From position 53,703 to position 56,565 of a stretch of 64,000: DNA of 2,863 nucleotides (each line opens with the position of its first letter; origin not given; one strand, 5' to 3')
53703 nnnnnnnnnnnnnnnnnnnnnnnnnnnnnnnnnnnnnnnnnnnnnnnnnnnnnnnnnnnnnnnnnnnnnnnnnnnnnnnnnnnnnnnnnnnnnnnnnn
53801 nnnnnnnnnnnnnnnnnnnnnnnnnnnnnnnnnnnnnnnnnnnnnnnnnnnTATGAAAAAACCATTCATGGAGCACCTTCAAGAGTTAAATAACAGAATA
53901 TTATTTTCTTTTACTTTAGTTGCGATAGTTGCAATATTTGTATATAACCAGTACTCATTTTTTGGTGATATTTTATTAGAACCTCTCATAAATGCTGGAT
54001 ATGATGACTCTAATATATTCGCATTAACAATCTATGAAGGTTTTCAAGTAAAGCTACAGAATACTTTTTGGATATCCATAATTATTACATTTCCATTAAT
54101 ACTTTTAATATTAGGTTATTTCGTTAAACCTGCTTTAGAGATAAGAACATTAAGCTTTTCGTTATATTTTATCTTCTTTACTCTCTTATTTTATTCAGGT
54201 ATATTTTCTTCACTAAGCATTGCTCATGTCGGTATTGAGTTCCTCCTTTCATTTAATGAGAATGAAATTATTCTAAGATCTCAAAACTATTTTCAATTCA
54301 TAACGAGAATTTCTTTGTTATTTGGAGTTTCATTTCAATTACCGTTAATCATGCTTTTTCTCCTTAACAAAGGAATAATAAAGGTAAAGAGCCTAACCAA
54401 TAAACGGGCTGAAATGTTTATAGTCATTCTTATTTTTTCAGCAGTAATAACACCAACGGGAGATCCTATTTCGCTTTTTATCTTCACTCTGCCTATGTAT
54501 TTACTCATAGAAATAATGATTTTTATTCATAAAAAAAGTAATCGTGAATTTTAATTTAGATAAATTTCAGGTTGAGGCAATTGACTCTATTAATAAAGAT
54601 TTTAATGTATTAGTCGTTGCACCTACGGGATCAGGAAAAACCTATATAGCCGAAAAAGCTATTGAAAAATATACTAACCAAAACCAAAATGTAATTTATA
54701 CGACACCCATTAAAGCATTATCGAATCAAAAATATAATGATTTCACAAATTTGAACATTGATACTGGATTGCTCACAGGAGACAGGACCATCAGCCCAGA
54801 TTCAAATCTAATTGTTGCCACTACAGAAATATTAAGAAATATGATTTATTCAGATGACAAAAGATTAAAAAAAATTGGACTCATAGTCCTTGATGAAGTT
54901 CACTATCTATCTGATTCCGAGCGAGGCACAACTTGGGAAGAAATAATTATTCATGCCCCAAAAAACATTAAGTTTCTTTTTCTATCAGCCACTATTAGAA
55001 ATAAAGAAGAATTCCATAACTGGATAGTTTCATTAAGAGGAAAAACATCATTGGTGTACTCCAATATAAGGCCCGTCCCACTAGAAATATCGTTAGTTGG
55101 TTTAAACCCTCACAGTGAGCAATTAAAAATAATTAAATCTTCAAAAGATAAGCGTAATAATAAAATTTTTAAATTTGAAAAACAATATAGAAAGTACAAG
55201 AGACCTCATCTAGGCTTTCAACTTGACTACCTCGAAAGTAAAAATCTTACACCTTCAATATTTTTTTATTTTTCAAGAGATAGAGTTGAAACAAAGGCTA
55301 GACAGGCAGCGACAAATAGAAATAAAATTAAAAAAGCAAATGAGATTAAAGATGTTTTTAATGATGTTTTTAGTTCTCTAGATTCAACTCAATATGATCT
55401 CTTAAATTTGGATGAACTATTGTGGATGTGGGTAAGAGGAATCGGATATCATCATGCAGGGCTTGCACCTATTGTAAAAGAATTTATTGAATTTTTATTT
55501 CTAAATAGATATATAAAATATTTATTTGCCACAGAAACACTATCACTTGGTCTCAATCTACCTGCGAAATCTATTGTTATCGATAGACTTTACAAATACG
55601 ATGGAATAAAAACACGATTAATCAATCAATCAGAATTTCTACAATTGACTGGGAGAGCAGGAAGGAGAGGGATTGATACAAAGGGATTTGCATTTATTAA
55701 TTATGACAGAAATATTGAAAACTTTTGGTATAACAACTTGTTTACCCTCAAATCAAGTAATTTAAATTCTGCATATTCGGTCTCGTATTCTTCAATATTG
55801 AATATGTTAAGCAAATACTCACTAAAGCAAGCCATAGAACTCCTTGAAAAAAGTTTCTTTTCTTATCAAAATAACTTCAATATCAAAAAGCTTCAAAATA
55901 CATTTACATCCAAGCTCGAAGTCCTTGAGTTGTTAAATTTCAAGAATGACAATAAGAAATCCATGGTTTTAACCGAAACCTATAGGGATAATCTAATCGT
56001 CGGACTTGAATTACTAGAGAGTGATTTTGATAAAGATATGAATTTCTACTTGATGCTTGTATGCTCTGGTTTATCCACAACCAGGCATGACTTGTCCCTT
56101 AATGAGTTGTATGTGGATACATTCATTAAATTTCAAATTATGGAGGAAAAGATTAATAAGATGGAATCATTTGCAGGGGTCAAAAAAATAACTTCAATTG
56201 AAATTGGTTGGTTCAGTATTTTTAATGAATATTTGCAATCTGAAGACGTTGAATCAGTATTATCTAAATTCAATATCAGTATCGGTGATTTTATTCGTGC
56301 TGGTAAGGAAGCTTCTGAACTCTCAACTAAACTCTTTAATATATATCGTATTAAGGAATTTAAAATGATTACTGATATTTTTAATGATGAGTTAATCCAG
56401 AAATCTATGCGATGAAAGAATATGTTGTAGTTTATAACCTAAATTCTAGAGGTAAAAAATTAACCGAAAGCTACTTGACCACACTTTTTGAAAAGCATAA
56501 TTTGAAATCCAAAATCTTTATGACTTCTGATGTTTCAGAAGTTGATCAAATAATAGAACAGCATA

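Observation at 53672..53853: Unannotated 59-aa tatA between the pafC-like gene and tatC, translationally coupled at both ends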

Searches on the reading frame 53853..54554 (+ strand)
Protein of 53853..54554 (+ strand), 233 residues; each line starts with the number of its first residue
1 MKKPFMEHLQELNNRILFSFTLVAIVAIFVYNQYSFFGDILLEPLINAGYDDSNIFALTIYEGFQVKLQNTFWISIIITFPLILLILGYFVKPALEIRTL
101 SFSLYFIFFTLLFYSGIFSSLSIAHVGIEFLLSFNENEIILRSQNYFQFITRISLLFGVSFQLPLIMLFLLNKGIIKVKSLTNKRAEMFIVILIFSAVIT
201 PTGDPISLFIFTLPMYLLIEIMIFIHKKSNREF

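Call 3: search_protein_families(library=pfam, proteins=[window:53853-54554:+], max_evalue=10)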
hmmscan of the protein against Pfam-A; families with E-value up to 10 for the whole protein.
window:53853-54554:+ (233 aa): 1 family
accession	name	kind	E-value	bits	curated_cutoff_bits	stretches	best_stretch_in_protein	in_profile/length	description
PF00902.23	TatC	-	7.3e-39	134.2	25.1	1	7-214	1-208/208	Sec-independent protein translocase protein (TatC)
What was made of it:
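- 53853..54554 (+): tatC (233 aa), with the start moved from 53832 to 53853. Pfam TatC, 134 bits, E = 7e-39 (call 3).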

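Call 4: search_protein_families(library=ncbifam, proteins=[window:53853-54554:+], max_evalue=10)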
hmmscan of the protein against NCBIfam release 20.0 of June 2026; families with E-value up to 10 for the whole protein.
window:53853-54554:+ (233 aa): 4 families
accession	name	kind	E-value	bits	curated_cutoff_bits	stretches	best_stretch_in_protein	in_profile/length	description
TIGR00945.1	tatC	equivalog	3.3e-31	108.9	132.7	1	5-219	1-215/215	twin-arginine translocase subunit TatC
TIGR01912.1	TatC-Arch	equivalog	2.3e-24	86.4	192.6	1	36-229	32-232/234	Sec-independent protein translocase TatC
NF008174.0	PRK10921.1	equivalog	1.1e-19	71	432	1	3-226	7-233/258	Sec-independent protein translocase subunit TatC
NF033233.1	twin_helix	hypoth_equivalog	0.16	11.9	49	1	12-31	35-54/58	twin transmembrane helix small protein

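Call 11: find_related_loci(query=window:53853-54554:+, collection=genome_contigs, flank=6000)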
Query window:53853-54554:+ (233 aa) in genome_contigs; peptide patterns used: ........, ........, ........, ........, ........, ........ (x = any residue, [..] = any of these).
599 stretches matched a pattern (row limit reached: there are more); 10 encode a relative of the query (tblastn E <= 1e-3); 10 distinct loci.
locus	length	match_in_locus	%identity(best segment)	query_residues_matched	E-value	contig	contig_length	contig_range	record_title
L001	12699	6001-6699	100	1-233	1e-148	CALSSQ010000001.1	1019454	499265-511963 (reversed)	MAG: uncultured Candidatus Actinomarinales bacterium isolate AA_MB45 genome assembly, contig: contig_3032_AA_MB45, whole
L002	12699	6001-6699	98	1-233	6e-147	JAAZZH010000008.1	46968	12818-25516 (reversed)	MAG: Actinomycetota bacterium isolate bin97s NODE_8_length_46968_cov_8.245001, whole genome shotgun sequence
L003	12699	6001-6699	98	1-233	1e-146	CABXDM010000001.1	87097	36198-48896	MAG: uncultured Candidatus Actinomarina sp. isolate AG-313-L19 genome assembly, contig: AG-313-L19_NODE_1, whole genome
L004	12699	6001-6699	81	1-233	9e-116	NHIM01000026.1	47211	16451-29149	MAG: Acidimicrobiaceae bacterium TMED189 73039, whole genome shotgun sequence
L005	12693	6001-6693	78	1-231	2e-113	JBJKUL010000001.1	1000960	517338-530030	MAG: Candidatus Actinomarina sp. isolate LRMED-058 Acidimicrobiia-LRMED-058-C1, whole genome shotgun sequence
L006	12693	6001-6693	77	1-231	3e-116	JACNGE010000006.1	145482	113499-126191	MAG: Actinomycetota bacterium isolate NIOZ-UU119 NIOZ-UU_NODE_63_length_145482_cov_12.5712, whole genome shotgun sequenc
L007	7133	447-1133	29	2-232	5e-24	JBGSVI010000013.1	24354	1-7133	MAG: Anaerolineales bacterium isolate JTS-AC453 k141_3443849, whole genome shotgun sequence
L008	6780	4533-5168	27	2-215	1e-17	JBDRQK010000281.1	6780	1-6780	MAG: Chloroflexota bacterium isolate MEGAHIT-group-2.40 k141_808491, whole genome shotgun sequence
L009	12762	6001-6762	31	5-232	5e-14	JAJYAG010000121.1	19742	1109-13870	MAG: Bacteroidetes bacterium isolate BP8.bin14 NODE_3714_length_19742_cov_1.684374, whole genome shotgun sequence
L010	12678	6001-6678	28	5-220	5e-14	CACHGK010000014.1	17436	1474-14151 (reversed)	uncultured Alphaproteobacteria bacterium isolate AG-911-L17 genome assembly, contig: AG-911-L17_NODE_14, whole genome sh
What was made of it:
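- On TatA/TatB/TatE: The single genome_contigs scan was already spent (call 11).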

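Call 28: find_homologous_proteins(query=window:53853-54554:+, max_evalue=1e-10)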
Query window:53853-54554:+ (233 aa): 539 proteins with E <= 1e-10 among 1772 candidates; the best 120 are listed.
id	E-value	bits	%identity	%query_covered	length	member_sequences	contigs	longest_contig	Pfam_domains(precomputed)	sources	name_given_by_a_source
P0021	6.1e-138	476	100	100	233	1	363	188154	PF00902.24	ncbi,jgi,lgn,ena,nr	ncbi:MAG: twin-arginine translocase subunit TatC [Actinobacteria bacterium]|nr:twin-arginine translo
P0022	6.6e-138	476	100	100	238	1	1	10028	PF00902.24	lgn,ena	-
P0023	6.9e-138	476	100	100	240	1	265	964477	PF00902.24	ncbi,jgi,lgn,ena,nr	ncbi:twin-arginine translocase subunit TatC [Candidatus Actinomarina]|jgi:sec-independent protein tr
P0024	1.9e-137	474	100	100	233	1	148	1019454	PF00902.24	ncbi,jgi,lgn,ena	-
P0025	2.1e-137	474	100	100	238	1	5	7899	PF00902.24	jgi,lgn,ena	jgi:sec-independent protein translocase protein TatC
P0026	2.1e-137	474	100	100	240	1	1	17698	PF00902.24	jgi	jgi:sec-independent protein translocase protein TatC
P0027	2.1e-137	474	100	100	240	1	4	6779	PF00902.24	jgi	jgi:sec-independent protein translocase protein TatC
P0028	2.2e-137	474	100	100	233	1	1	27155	PF00902.24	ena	-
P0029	2.8e-137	474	100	100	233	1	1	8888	PF00902.24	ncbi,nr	ncbi:MAG: twin-arginine translocase subunit TatC [Actinobacteria bacterium]|nr:twin-arginine translo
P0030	3.1e-137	474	100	100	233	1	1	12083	PF00902.24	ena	-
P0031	3.3e-137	473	100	100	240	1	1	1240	PF00902.24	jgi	jgi:sec-independent protein translocase protein TatC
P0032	3.4e-137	473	100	100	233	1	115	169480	PF00902.24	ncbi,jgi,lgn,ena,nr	ncbi:twin-arginine translocase subunit TatC [Candidatus Actinomarina]|nr:twin-arginine translocase s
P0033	3.8e-137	473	99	100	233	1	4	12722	PF00902.24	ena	-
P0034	3.8e-137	473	100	100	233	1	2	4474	PF00902.24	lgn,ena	-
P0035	3.9e-137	473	100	100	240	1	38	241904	PF00902.24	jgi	jgi:sec-independent protein translocase protein TatC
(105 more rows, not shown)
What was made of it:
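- Tried and rejected: The 120 listed hits were all 97-100% identical (call 28).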

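Call 85: search_solved_structures(query=window:53853-54551:+, max_evalue=0.001, show_alignments=3)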
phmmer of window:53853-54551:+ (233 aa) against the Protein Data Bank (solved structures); distinct sequences matched with E-value up to 0.001: 7.
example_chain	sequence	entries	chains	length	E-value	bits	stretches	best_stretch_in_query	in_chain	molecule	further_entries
9dzz_A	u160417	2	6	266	3.5e-16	63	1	3-226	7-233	Sec-independent protein translocase protein TatC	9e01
9r91_A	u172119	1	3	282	4.3e-16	62.7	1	3-226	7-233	Sec-independent protein translocase protein TatC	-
9e03_A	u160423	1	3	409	2.7e-15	60.1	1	146-224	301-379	Sec-independent protein translocase protein TatC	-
4b4a_A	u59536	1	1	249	2.4e-14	57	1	4-231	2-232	SEC-INDEPENDENT PROTEIN TRANSLOCASE PROTEIN TATC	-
4htt_A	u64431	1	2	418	4.4e-14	56.1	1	3-231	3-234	Sec-independent protein translocase protein TatC, Lysozyme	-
4hts_A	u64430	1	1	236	1.7e-13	54.2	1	3-230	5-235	Sec-independent protein translocase protein TatC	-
9e02_E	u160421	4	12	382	9.3e-10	42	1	62-225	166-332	Sec-independent protein translocase protein TatC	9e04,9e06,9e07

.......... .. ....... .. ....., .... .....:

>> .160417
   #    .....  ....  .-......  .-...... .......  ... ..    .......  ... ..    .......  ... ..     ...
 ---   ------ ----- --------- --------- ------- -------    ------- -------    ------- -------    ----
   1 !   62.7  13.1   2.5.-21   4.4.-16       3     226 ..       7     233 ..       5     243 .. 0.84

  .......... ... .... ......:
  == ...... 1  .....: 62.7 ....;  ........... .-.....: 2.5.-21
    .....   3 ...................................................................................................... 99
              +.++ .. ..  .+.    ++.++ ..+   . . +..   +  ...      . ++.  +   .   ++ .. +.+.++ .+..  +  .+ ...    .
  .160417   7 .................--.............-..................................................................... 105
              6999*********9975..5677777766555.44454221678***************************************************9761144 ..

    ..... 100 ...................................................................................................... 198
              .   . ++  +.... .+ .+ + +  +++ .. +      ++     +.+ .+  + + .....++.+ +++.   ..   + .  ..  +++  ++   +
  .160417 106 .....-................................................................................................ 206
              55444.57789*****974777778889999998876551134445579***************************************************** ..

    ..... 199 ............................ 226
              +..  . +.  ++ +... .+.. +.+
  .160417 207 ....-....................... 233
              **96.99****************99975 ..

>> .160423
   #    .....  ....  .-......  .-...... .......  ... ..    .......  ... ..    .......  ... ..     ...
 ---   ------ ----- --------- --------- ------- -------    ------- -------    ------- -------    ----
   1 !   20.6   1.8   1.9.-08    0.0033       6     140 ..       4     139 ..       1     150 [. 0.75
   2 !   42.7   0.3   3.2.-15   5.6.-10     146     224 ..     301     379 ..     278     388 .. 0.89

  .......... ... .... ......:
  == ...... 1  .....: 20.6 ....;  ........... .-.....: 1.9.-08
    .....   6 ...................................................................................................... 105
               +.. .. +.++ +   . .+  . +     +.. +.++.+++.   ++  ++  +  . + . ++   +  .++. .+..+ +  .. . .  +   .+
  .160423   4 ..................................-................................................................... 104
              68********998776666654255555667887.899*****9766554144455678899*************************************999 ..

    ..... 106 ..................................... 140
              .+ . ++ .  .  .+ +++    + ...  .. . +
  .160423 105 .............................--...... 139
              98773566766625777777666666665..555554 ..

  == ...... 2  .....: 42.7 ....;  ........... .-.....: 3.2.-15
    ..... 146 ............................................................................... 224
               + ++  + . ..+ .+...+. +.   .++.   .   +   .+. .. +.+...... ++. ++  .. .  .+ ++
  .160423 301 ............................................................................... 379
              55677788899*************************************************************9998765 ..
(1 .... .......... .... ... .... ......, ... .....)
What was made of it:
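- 53853..54554 (+): Matches E. coli TatC structures 9dzz and 9r91 at E about 4e-16 (call 85).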

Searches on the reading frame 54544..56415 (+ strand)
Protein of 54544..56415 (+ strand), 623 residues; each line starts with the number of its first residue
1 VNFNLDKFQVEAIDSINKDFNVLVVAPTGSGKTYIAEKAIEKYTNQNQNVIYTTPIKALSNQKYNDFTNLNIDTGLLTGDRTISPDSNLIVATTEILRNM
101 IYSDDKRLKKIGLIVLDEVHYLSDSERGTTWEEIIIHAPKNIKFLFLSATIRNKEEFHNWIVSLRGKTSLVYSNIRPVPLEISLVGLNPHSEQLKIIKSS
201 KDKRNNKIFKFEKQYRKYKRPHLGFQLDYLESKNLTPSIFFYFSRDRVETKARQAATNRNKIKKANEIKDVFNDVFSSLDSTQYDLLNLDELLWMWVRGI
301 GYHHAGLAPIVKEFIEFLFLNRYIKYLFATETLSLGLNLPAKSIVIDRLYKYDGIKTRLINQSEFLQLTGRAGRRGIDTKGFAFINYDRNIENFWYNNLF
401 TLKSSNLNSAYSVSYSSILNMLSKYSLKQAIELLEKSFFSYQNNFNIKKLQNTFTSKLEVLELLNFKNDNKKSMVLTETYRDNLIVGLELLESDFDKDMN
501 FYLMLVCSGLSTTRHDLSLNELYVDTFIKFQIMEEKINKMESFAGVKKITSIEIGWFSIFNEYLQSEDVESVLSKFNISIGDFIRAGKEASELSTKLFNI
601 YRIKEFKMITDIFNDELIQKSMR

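Call 3: search_protein_families(library=pfam, proteins=[window:54544-56415:+], max_evalue=10)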
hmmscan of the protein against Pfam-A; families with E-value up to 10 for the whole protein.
window:54544-56415:+ (623 aa): 23 families
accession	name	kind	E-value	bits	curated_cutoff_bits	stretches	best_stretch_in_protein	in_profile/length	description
PF00270.35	DEAD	-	1.3e-28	100.3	26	1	7-154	2-164/167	DEAD/DEAH box helicase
PF04851.21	ResIII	-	1.9e-20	73.8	22.5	1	3-152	2-163/164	Type III restriction enzyme, res subunit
PF22527.2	DEXQc_Suv3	-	1.9e-12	47.4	27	1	23-137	17-120/154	DEXQ-box helicase domain of Suv3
PF13401.12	AAA_22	-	2.5e-07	31.5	27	1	22-141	8-115/130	AAA domain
PF00271.37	Helicase_C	-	3.5e-06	27.7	23.5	1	299-376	41-110/110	Helicase conserved C-terminal domain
PF01637.24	ATPase_2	-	4.3e-05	23.9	33.2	1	20-124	21-124/225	ATPase domain predominantly from Archaea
PF13245.12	AAA_19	-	0.00063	20.4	25.1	1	9-121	1-101/134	AAA domain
PF20720.3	nSTAND3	-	0.0009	19.4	27.2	1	11-59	9-57/155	Novel STAND NTPase 3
PF02562.22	PhoH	-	0.0031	17.5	27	1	9-56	9-58/205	PhoH-like protein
PF13604.12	AAA_30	-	0.0041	17.3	27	1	5-62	2-61/191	AAA domain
PF12775.13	AAA_7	-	0.0046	17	25.8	1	16-53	30-67/181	P-loop containing dynein motor region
PF16796.11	Microtub_bd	-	0.0098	16.2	27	1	17-54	89-126/155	Microtubule binding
PF13173.12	AAA_14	-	0.021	15.3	27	1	27-126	10-78/129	AAA domain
PF00158.32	Sigma54_activat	-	0.042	14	20.2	1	14-51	17-54/168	Sigma-54 interaction domain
PF09848.15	SLFN-g3_helicase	-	0.05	13.3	24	1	27-126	9-95/354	Schlafen group 3, DNA/RNA helicase domain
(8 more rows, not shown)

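Call 4: search_protein_families(library=ncbifam, proteins=[window:54544-56415:+], max_evalue=10)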
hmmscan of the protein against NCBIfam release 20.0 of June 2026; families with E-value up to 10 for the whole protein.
window:54544-56415:+ (623 aa): 35 families (the best 25 are shown)
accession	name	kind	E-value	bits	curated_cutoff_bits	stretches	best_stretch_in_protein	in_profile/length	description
NF040935.1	helicase_Hel308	equivalog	8.4e-55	186.2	1200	1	5-583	27-603/704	ATP-dependent DNA helicase Hel308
NF002251.0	PRK01172.1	equivalog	1e-48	166.1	891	2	2-185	20-208/674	ATP-dependent DNA helicase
NF002654.0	PRK02362.1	equivalog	4.9e-48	164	887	1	9-475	28-488/739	ATP-dependent DNA helicase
NF001308.0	PRK00254.1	equivalog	4.7e-39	134.2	1216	1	9-450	28-453/720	ATP-dependent DNA helicase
TIGR04121.1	DEXH_lig_assoc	equivalog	3.1e-18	64.9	850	2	3-173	12-208/804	ligase-associated DNA damage response DEXH box helicase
NF010338.0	PRK13767.1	equivalog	2e-09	36.3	849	2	8-62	37-100/877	ATP-dependent helicase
TIGR01587.1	cas3_core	equivalog_domain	5.7e-09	35.6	102.45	2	22-77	2-60/358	CRISPR-associated helicase Cas3'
NF010337.0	PRK13766.1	equivalog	1.8e-08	33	610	1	8-120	20-142/781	Hef nuclease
TIGR00614.1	recQ_fam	subfamily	6.1e-06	25.3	219.8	2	6-121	13-138/470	RecQ family ATP-dependent DNA helicase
NF004069.0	PRK05580.2-1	equivalog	5.2e-05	21.9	767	1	4-63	111-170/612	primosomal protein N'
NF038214.1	IS21_help_AAA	equivalog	6.1e-05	22.8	200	1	14-55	85-126/232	IS21-like element helper ATPase IstB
NF008662.0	PRK11664.1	equivalog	7e-05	21.3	1053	1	11-189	12-192/813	ATP-dependent helicase HrpB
NF008165.0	PRK10917.1-3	equivalog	0.00032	19.3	711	1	3-132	263-408/692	ATP-dependent DNA helicase RecG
TIGR00643.1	recG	equivalog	0.0004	19.2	659.4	1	7-150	238-395/629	ATP-dependent DNA helicase RecG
TIGR01970.1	DEAH_box_HrpB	equivalog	0.00047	18.6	546.15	1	14-191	12-192/825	ATP-dependent helicase HrpB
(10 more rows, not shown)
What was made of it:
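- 54544..56415 (+): HelY/Ski2-like DEAD-box helicase. Its GTG start overlaps the tatC end by 11 nt. It was used as the anchor for the synteny survey. Pfam DEAD and Helicase_C, NCBIfam Hel308-like (calls 3, 4).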

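Call 67: find_related_loci(query=A6, collection=metagenome_contigs, flank=6000)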
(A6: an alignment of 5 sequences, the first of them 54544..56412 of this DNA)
Query A6 (623 aa) in metagenome_contigs; peptide patterns used: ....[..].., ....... (x = any residue, [..] = any of these).
599 stretches matched a pattern (row limit reached: there are more); 349 encode a relative of the query (tblastn E <= 1e-3); the best 80 are kept; 80 distinct loci.
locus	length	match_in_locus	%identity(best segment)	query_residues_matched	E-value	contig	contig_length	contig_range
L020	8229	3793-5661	100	1-623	0e+0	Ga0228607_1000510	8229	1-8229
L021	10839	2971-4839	100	1-623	0e+0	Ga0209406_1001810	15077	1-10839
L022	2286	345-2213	90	1-623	0e+0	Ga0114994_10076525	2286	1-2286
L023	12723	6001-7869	88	1-623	0e+0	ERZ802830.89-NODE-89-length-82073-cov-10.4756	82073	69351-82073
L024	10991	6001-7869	86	1-623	0e+0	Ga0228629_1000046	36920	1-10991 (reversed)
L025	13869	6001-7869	85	1-623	0e+0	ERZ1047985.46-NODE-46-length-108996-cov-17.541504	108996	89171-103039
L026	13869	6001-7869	85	1-623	0e+0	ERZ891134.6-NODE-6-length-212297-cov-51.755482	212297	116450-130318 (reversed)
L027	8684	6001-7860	64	1-622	0e+0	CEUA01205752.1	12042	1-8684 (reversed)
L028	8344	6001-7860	63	1-622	0e+0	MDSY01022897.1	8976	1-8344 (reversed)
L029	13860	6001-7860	63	1-622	0e+0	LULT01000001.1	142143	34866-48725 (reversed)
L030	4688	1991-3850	63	1-622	0e+0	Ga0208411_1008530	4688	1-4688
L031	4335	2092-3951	63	1-622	0e+0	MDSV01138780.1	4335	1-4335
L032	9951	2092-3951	63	1-622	0e+0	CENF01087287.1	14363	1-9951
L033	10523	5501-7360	61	1-622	0e+0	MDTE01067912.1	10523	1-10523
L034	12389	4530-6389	57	1-622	0e+0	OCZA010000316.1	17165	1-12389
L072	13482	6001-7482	36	2-476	4e-100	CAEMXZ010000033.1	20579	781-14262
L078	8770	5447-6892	36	1-471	1e-98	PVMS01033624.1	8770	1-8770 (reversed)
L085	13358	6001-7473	36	2-462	5e-97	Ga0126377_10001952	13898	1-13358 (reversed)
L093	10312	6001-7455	36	2-447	8e-95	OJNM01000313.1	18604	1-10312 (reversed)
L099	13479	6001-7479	39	2-492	8e-94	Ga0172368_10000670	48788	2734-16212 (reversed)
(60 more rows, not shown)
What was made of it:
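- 54544..56415 (+): Loci L020-L099 (call 67).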

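Call 77: search_protein_families(library=pfam, proteins=[L093:3647-4588:+, L085:2196-3230:+, L072:2276-3271:+, L078:2867-3820:+], max_evalue=0.001)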
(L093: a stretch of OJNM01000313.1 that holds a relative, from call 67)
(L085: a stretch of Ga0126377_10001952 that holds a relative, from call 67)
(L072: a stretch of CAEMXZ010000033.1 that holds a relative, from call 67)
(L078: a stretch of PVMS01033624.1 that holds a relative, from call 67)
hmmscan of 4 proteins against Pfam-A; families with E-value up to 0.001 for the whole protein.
L093:3647-4588:+ (314 aa): 3 families
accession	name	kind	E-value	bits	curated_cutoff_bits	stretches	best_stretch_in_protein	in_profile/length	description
PF19187.6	HTH_PafC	-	3.7e-32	111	32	1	13-125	2-115/115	PafC helix-turn-helix domain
PF25583.1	WCX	-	4.9e-09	36.8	23.9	1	247-306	14-72/76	WCX domain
PF13280.12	WYL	-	1.4e-08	35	21.8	1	145-210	2-69/70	WYL domain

L085:2196-3230:+ (345 aa): 3 families
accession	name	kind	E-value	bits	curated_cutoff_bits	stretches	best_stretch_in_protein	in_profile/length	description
PF19187.6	HTH_PafC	-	2.1e-41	140.8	32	1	32-149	1-114/115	PafC helix-turn-helix domain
PF13280.12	WYL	-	6.5e-20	71.3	21.8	1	172-239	3-70/70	WYL domain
PF25583.1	WCX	-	1.2e-14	54.8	23.9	1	267-339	3-75/76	WCX domain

L072:2276-3271:+ (332 aa): 3 families
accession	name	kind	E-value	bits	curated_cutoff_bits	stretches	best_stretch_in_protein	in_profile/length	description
PF19187.6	HTH_PafC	-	5.5e-22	78.2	32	1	28-140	2-113/115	PafC helix-turn-helix domain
PF13280.12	WYL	-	1.8e-21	76.3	21.8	1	162-227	3-68/70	WYL domain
PF25583.1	WCX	-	2.1e-07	31.6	23.9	1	253-309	3-59/76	WCX domain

L078:2867-3820:+ (318 aa): 2 families
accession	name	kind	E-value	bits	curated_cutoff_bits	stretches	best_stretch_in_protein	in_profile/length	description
PF19187.6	HTH_PafC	-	4.6e-29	101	32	1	18-129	1-114/115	PafC helix-turn-helix domain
PF13280.12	WYL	-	1.3e-17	63.9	21.8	1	149-215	2-68/70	WYL domain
